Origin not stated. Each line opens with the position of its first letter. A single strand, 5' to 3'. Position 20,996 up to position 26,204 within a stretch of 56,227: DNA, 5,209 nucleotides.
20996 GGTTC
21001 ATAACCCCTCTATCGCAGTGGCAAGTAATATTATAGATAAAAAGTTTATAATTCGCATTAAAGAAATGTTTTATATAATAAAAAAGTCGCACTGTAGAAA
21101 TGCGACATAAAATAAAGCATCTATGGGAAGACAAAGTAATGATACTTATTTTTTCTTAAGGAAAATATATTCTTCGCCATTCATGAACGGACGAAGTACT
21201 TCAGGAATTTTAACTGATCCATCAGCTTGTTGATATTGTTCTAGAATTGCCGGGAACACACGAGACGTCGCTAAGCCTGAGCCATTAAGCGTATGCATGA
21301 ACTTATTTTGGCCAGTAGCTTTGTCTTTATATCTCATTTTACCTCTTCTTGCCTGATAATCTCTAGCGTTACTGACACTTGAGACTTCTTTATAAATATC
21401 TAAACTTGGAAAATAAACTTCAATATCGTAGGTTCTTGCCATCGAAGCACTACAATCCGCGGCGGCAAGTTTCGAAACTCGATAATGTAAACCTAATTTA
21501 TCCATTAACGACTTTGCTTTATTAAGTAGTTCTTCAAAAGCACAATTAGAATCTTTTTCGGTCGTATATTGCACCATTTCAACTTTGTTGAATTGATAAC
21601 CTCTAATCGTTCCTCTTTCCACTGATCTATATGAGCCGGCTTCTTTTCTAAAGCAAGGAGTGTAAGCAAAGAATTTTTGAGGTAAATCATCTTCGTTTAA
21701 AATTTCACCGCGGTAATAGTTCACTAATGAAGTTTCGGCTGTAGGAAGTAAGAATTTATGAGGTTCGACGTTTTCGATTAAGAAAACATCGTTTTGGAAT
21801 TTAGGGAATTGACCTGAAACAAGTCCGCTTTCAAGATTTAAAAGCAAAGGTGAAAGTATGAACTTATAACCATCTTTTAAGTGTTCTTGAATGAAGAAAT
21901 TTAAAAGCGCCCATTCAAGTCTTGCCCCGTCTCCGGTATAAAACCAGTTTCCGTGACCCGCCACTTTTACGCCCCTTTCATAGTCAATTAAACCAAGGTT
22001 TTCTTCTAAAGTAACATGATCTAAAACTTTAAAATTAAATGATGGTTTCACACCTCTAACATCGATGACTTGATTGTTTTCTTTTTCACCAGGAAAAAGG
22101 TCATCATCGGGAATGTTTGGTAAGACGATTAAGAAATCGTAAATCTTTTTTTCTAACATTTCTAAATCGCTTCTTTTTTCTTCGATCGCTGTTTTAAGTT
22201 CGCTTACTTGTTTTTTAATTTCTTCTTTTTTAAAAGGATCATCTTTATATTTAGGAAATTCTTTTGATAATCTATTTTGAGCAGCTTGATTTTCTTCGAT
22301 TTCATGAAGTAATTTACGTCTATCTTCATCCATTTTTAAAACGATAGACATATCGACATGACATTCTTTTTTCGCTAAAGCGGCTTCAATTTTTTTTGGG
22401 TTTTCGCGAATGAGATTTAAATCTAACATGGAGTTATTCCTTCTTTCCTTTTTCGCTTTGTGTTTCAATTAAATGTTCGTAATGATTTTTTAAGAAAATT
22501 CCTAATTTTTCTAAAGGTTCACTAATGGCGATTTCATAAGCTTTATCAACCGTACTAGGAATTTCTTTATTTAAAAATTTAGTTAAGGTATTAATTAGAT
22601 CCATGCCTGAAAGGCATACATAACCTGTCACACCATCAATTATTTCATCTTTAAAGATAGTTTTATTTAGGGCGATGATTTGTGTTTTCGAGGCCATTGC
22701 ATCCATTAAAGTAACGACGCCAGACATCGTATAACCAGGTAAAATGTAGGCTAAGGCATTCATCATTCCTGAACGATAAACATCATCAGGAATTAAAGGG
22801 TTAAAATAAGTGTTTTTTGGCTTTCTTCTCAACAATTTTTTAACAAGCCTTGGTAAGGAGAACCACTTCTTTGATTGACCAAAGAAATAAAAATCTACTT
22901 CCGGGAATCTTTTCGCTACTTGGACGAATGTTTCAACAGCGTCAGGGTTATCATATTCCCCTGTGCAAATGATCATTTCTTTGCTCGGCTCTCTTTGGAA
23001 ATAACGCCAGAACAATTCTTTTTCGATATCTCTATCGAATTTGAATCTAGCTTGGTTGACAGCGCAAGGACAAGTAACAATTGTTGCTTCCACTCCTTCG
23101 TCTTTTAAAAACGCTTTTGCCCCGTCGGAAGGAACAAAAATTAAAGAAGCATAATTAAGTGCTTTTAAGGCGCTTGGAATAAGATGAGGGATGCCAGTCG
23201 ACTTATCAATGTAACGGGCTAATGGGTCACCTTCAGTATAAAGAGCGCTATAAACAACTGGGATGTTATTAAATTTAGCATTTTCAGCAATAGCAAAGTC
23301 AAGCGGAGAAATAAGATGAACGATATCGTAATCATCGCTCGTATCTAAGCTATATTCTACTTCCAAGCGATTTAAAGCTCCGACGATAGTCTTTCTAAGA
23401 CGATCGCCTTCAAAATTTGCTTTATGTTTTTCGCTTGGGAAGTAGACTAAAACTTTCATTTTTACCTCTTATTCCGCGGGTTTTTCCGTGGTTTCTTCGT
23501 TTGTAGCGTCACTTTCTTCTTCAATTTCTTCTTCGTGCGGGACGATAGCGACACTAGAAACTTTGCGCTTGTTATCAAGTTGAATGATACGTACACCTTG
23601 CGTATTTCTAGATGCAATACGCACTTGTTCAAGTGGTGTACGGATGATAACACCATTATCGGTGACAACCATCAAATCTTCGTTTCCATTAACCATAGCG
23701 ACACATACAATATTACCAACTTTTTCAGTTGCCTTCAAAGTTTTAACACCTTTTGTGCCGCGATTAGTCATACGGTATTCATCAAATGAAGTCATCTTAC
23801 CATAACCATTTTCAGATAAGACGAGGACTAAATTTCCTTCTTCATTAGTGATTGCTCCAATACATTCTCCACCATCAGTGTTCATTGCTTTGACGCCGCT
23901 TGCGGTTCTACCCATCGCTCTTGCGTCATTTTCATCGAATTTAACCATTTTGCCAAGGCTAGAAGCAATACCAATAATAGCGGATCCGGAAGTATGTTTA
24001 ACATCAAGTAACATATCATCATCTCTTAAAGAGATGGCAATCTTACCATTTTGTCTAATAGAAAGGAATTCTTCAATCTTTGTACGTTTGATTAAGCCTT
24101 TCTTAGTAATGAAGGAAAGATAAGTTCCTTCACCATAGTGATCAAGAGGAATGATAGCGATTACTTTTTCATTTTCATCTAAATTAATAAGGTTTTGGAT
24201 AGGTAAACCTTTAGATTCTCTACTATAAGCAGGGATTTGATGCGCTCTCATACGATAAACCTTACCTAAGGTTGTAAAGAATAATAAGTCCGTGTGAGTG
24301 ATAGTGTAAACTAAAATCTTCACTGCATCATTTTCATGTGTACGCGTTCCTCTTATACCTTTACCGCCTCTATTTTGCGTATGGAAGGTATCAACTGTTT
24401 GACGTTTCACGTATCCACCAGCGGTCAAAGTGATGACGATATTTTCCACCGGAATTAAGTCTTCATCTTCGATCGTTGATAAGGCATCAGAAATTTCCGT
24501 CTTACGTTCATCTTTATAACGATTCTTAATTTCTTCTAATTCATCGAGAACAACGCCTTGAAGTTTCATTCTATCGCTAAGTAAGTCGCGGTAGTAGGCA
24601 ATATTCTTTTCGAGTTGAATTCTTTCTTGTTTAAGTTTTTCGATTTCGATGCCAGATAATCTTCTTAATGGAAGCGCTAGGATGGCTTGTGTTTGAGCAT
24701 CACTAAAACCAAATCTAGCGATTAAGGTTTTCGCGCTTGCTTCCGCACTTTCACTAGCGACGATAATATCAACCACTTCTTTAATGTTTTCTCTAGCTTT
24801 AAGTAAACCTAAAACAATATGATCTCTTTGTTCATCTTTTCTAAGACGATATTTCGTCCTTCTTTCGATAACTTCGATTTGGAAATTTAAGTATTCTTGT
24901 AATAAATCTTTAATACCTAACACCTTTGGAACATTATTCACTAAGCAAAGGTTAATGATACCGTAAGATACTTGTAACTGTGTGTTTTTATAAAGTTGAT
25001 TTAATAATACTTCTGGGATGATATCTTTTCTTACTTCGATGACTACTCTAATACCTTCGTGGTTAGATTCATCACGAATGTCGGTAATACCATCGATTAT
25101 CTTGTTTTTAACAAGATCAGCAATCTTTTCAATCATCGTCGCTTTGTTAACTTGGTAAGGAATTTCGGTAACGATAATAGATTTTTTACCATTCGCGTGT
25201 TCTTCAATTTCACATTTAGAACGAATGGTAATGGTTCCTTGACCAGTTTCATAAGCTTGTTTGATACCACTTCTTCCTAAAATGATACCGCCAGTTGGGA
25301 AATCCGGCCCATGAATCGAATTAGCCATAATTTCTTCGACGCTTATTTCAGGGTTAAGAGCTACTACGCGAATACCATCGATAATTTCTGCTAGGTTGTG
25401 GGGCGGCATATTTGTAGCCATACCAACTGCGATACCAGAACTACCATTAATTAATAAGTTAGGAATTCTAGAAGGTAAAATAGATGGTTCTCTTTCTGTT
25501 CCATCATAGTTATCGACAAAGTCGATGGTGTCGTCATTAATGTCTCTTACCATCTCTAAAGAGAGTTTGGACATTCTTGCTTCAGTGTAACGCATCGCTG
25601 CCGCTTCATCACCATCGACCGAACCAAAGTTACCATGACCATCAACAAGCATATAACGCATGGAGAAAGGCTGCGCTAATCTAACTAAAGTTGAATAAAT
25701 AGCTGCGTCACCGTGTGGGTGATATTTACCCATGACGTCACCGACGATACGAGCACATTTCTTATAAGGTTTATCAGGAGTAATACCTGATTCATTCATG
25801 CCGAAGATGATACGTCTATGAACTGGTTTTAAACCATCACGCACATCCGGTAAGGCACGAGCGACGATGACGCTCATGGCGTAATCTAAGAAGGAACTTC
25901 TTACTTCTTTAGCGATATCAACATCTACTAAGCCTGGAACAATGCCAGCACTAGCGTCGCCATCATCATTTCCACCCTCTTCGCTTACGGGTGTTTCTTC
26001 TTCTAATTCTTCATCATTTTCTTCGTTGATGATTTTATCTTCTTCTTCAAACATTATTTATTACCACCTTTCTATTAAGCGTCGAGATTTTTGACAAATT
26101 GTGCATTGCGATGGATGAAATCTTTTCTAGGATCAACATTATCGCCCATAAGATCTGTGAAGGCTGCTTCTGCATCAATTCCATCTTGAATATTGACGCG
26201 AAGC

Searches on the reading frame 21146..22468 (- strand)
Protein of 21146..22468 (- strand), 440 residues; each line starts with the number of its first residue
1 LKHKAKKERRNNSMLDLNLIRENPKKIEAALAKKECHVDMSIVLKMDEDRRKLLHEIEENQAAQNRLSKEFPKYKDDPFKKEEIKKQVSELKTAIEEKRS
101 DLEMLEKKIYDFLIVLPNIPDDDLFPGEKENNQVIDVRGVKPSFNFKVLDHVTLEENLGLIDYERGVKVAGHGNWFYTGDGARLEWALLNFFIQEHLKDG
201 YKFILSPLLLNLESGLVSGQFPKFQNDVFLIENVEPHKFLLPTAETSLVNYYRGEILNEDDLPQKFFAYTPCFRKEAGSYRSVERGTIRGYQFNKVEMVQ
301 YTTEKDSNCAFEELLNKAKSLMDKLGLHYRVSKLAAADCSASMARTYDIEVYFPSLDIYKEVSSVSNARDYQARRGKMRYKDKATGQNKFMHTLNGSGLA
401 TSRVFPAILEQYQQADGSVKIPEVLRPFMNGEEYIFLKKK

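Call 57: search_protein_families(library=pfam, proteins=[window:21146-22468:-], max_evalue=0.00001)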
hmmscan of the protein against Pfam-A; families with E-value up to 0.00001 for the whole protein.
window:21146-22468:- (440 aa): 2 families
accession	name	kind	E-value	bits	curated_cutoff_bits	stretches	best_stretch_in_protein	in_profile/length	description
PF00587.30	tRNA-synt_2b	-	1.1e-31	110.7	29.3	1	235-412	8-179/179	tRNA synthetase class II core domain (G, H, P, S and T)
PF02403.27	Seryl_tRNA_N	-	8.9e-23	81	28.2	1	14-120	1-108/108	Seryl-tRNA synthetase N-terminal domain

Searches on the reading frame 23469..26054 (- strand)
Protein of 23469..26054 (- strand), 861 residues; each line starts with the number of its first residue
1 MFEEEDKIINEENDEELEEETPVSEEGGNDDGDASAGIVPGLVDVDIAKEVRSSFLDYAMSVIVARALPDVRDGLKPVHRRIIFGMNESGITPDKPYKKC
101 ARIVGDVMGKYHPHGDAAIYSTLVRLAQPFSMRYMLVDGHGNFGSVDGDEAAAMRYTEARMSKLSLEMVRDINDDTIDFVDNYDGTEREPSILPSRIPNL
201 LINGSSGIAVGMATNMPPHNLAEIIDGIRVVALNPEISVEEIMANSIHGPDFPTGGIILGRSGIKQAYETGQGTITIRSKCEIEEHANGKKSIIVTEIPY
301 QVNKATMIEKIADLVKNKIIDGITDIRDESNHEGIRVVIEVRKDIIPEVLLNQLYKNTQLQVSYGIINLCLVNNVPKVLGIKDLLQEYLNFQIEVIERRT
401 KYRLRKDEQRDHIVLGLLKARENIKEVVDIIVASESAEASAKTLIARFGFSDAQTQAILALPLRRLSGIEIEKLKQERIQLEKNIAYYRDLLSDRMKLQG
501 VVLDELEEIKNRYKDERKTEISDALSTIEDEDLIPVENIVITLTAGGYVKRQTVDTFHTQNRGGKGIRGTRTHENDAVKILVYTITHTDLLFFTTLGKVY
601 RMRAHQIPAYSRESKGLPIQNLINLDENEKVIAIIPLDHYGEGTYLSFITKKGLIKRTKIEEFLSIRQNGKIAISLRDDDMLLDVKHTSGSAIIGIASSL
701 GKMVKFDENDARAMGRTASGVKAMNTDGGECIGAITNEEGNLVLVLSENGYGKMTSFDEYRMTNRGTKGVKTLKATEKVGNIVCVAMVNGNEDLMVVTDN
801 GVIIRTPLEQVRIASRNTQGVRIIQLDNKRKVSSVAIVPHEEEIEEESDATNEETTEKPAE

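Call 57: search_protein_families(library=pfam, proteins=[window:23469-26054:-], max_evalue=0.00001)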
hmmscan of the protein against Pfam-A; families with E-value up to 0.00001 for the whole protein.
window:23469-26054:- (861 aa): 2 families
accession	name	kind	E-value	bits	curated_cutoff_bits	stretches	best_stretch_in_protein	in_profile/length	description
PF00521.26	DNA_topoisoIV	-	2.4e-161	537.8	31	1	66-506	1-431/432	DNA gyrase/topoisomerase IV, subunit A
PF03989.18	DNA_gyraseA_C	-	8.3e-63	208.1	27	6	792-838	1-47/48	DNA gyrase C-terminal domain, beta-propeller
